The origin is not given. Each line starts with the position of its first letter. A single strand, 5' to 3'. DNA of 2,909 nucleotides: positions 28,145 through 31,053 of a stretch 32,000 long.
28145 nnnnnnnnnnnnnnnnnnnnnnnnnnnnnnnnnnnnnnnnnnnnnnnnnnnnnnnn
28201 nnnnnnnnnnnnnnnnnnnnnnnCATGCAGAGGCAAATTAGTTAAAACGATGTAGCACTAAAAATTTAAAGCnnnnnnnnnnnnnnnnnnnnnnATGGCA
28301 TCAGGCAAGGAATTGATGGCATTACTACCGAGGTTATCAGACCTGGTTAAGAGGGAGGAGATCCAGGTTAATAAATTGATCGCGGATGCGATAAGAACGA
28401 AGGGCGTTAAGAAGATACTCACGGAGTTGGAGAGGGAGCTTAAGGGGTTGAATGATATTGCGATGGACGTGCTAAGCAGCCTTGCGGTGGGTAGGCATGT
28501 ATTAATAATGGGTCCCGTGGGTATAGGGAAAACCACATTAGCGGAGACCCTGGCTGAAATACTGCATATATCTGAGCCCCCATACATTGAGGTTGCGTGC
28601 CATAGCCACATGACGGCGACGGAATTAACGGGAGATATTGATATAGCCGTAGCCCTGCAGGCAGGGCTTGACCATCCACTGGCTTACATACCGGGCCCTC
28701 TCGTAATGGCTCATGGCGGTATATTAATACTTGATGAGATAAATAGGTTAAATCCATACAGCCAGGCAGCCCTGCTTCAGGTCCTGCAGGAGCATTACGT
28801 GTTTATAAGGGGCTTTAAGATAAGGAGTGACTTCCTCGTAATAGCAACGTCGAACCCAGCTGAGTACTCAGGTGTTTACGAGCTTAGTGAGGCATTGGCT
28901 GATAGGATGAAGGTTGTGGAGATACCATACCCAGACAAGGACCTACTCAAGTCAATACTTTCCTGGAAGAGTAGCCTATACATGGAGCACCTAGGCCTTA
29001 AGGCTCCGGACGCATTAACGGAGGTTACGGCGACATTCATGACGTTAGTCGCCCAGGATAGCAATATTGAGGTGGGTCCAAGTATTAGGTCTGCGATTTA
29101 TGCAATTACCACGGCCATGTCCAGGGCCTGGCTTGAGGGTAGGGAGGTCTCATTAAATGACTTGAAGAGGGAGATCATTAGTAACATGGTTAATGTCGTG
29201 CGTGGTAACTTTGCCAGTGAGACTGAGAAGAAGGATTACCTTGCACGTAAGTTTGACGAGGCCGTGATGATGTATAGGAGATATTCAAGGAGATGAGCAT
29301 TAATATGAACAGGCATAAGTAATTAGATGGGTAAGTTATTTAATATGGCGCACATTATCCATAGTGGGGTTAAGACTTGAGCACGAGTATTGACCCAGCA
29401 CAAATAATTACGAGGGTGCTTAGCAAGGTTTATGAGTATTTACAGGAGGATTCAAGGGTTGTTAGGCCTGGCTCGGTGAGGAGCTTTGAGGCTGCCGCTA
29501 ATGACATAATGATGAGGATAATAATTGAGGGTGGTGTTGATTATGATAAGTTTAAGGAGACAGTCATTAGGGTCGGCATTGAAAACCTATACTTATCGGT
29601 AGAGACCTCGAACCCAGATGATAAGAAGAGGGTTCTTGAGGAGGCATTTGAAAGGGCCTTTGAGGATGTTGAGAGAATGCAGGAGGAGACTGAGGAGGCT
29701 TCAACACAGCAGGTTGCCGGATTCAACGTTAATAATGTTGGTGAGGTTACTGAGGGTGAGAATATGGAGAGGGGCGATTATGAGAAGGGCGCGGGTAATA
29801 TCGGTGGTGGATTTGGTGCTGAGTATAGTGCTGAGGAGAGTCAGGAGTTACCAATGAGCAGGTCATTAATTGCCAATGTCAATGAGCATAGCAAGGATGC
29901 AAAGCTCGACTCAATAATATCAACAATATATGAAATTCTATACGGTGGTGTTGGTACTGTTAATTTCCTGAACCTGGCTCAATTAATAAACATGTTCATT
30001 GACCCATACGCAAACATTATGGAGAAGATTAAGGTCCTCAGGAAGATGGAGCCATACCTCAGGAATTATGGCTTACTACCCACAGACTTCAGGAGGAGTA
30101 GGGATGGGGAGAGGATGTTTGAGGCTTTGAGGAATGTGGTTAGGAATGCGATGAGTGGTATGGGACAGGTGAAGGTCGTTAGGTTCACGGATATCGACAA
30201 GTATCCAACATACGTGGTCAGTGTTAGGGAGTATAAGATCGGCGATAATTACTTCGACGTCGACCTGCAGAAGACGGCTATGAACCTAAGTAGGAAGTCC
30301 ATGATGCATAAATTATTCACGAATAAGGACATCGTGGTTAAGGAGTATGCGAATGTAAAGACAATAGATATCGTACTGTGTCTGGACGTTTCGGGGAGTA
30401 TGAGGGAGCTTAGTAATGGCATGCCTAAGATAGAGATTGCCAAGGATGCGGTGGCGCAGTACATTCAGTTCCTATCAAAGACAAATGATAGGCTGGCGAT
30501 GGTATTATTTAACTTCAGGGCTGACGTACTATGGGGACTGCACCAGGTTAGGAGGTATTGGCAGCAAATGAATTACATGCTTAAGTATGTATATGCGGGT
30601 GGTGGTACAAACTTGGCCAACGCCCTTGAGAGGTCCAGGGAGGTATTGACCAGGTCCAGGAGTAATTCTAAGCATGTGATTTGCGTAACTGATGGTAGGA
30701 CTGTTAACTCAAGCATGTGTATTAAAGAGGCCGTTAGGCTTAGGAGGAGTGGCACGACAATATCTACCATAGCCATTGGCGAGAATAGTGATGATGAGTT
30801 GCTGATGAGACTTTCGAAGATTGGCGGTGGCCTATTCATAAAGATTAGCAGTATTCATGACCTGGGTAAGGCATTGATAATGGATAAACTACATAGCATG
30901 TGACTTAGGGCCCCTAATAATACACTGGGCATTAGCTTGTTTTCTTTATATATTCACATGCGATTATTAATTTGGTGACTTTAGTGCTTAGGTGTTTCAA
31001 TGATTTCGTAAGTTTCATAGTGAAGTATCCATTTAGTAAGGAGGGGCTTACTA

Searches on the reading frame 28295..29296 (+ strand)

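Call 49: search_protein_families(library=pfam, proteins=[window:28295-29296:+], max_evalue=0.001)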
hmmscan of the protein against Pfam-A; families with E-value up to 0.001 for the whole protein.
window:28295-29296:+ (333 aa): 18 families
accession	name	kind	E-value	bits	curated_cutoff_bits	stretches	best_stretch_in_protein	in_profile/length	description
PF07728.20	AAA_5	-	2.2e-22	80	22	1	68-205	1-139/139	AAA domain (dynein-related subfamily)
PF07726.17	AAA_3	-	1.8e-20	73.6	27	1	68-205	1-129/131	ATPase family associated with various cellular activities (AAA)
PF00158.32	Sigma54_activat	-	1.1e-12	48.4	20.2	1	63-210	19-167/168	Sigma-54 interaction domain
PF01078.27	Mg_chelatase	-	1.2e-09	38.4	20.3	1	60-191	15-161/207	Magnesium chelatase, subunit ChlI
PF13401.12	AAA_22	-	4e-09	37.3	27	1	67-162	6-102/130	AAA domain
PF00004.35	AAA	-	1.2e-08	35.9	21.2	1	69-207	1-125/131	ATPase family associated with various cellular activities (AAA)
PF08298.17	AAA_PrkA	-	2e-07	30.8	25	0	109-213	201-310/358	PrkA AAA domain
PF00493.29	MCM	-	2.6e-07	30.4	23.3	1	66-205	57-188/224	MCM P-loop domain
PF13191.12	AAA_16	-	4.1e-06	27.8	32.6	1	46-111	6-72/167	AAA ATPase domain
PF20030.5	bpMoxR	-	1.5e-05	24.6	27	1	38-222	3-178/205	MoxR domain in the MoxR-vWA-beta-propeller ternary systems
PF05496.18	RuvB_N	-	2.1e-05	24.8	27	0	68-91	35-58/159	Holliday junction DNA helicase RuvB P-loop domain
PF13604.12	AAA_30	-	6.3e-05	23.2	27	1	68-166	20-114/191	AAA domain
PF07724.20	AAA_2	-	6.9e-05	23.4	27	1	69-169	6-104/166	AAA domain (Cdc48 subfamily)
PF20720.3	nSTAND3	-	0.00019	21.6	27.2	1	59-88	10-39/155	Novel STAND NTPase 3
PF13173.12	AAA_14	-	0.00027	21.4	27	1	68-210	4-120/129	AAA domain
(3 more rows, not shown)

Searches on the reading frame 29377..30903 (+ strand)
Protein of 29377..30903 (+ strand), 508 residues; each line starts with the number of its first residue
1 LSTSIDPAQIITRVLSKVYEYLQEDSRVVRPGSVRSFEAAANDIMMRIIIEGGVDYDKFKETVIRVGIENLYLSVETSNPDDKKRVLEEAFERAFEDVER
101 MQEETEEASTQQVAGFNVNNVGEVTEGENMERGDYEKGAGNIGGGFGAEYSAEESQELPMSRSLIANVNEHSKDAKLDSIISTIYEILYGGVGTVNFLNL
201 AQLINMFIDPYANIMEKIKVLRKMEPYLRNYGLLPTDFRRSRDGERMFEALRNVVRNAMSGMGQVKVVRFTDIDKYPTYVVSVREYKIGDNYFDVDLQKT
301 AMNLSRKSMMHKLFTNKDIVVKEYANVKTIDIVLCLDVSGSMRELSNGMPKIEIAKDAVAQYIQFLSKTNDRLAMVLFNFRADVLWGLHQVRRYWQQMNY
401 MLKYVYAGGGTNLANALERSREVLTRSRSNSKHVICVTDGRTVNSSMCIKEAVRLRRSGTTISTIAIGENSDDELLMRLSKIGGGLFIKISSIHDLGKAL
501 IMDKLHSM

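Call 49: search_protein_families(library=pfam, proteins=[window:29377-30903:+], max_evalue=0.001)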
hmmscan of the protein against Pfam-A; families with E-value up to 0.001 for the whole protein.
window:29377-30903:+ (508 aa): 5 families
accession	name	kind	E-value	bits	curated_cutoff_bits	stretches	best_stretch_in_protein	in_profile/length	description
PF00092.34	VWA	-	3e-18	67.1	23.8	1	331-494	1-166/174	von Willebrand factor type A domain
PF13519.12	VWA_2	-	3e-14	54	27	1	332-440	1-106/107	von Willebrand factor type A domain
PF13768.12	VWA_3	-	1.7e-10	41.6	27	1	331-486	2-152/155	von Willebrand factor type A domain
PF05762.20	VWA_CoxE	-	4e-08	33.4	26.4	1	295-465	27-185/222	VWA domain containing CoxE-like protein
PF01882.25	DUF58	-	3.1e-07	30.2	23.4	1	282-475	1-176/216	Protein of unknown function DUF58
